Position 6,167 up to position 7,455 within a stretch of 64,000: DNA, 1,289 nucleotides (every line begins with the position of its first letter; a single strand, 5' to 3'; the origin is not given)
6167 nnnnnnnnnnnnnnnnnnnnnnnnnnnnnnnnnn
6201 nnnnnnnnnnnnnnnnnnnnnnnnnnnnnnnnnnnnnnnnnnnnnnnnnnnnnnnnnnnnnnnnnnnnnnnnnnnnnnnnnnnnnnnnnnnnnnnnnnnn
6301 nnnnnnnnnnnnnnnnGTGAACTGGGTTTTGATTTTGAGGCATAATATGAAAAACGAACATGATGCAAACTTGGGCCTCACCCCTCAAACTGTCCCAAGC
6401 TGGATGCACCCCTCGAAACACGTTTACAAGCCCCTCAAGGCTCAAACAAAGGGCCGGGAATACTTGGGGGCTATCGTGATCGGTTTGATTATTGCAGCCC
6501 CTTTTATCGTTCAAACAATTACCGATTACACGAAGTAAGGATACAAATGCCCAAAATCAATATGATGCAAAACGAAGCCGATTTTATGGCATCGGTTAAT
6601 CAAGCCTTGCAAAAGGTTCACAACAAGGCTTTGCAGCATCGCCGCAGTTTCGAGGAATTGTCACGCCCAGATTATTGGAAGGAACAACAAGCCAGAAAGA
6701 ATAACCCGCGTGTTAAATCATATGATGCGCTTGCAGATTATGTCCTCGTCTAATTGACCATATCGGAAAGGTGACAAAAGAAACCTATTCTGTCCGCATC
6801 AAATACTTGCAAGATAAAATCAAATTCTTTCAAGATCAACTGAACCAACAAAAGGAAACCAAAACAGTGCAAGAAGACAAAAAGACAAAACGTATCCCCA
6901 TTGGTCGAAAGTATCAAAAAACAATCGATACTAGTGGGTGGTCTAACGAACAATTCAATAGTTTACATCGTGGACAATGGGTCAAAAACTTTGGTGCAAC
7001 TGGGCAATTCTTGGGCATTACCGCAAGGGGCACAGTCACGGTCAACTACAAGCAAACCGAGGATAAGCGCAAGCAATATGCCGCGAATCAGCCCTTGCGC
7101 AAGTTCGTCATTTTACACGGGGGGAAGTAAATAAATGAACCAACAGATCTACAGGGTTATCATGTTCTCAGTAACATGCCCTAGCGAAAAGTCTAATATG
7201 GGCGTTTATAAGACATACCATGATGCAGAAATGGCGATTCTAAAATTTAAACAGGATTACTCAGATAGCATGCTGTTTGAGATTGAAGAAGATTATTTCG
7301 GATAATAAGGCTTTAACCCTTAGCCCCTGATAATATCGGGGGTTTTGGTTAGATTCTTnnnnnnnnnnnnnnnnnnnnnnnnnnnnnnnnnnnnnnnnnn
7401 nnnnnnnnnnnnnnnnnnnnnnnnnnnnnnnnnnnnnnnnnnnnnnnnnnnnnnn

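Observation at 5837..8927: Higher-GC accessory island with RadC-like JAB protein and Cys-rich ORFs, bracketed by two large repeat-rich non-coding regions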

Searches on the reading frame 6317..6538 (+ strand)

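Call 7: search_protein_families(library=pfam, proteins=[window:6317-6538:+], max_evalue=0.1)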
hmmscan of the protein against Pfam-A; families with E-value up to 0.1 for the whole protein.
window:6317-6538:+ (73 aa): 0 families

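Call 8: search_protein_families(library=phrogs, proteins=[window:6317-6538:+], max_evalue=0.01)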
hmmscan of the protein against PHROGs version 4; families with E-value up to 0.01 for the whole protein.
window:6317-6538:+ (73 aa): 1 family
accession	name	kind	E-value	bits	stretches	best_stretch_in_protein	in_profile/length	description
phrog_31683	-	unknown function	0.0054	17.5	1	44-65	4-26/40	-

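Call 21: search_protein_families(library=ncbifam, proteins=[window:6317-6538:+], max_evalue=0.01)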
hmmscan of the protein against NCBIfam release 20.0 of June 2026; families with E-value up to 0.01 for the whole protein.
window:6317-6538:+ (73 aa): 0 families

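Call 63: search_protein_families(library=padloc, proteins=[window:6347-6538:+], max_evalue=0.01)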
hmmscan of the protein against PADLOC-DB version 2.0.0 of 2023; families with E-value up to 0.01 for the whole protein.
window:6347-6538:+ (63 aa): 0 families

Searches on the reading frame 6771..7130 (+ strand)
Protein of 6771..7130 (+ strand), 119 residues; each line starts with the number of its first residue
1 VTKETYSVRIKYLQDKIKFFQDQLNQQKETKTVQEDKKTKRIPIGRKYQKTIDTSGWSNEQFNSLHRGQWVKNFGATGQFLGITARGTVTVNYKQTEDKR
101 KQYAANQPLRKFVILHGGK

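Call 7: search_protein_families(library=pfam, proteins=[window:6771-7130:+], max_evalue=0.1)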
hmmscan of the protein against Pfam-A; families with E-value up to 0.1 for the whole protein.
window:6771-7130:+ (119 aa): 1 family
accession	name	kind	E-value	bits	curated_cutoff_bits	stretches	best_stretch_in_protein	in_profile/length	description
PF06705.16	SF-assemblin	-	0.038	13.8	30.6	1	7-40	4-37/247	SF-assemblin/beta giardin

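Call 8: search_protein_families(library=phrogs, proteins=[window:6771-7130:+], max_evalue=0.01)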
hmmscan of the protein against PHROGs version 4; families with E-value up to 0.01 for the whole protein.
window:6771-7130:+ (119 aa): 1 family
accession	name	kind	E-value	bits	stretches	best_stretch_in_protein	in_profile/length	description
phrog_21585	-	unknown function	6.2e-07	30.4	1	47-102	3-60/75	-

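Call 21: search_protein_families(library=ncbifam, proteins=[window:6771-7130:+], max_evalue=0.01)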
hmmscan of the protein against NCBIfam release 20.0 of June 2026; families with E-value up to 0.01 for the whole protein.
window:6771-7130:+ (119 aa): 0 families

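Call 63: search_protein_families(library=padloc, proteins=[window:6771-7130:+], max_evalue=0.01)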
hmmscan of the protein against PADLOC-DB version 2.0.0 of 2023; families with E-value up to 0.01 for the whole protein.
window:6771-7130:+ (119 aa): 0 families

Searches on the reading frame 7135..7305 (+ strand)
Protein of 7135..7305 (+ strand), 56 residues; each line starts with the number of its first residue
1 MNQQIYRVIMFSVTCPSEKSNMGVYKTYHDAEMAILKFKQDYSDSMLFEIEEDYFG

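Call 7: search_protein_families(library=pfam, proteins=[window:7135-7305:+], max_evalue=0.1)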
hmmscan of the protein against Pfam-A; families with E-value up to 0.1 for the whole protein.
window:7135-7305:+ (56 aa): 1 family
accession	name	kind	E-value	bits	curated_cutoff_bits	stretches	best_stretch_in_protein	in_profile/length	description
PF24024.1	DUF7336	-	0.025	14.9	25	1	22-52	18-48/60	Domain of unknown function (DUF7336)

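Call 8: search_protein_families(library=phrogs, proteins=[window:7135-7305:+], max_evalue=0.01)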
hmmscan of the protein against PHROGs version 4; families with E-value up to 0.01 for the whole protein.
window:7135-7305:+ (56 aa): 0 families

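Call 21: search_protein_families(library=ncbifam, proteins=[window:7135-7305:+], max_evalue=0.01)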
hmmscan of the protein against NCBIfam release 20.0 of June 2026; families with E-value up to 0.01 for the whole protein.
window:7135-7305:+ (56 aa): 0 families

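Call 63: search_protein_families(library=padloc, proteins=[window:7135-7305:+], max_evalue=0.01)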
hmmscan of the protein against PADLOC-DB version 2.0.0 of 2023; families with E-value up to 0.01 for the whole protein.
window:7135-7305:+ (56 aa): 0 families
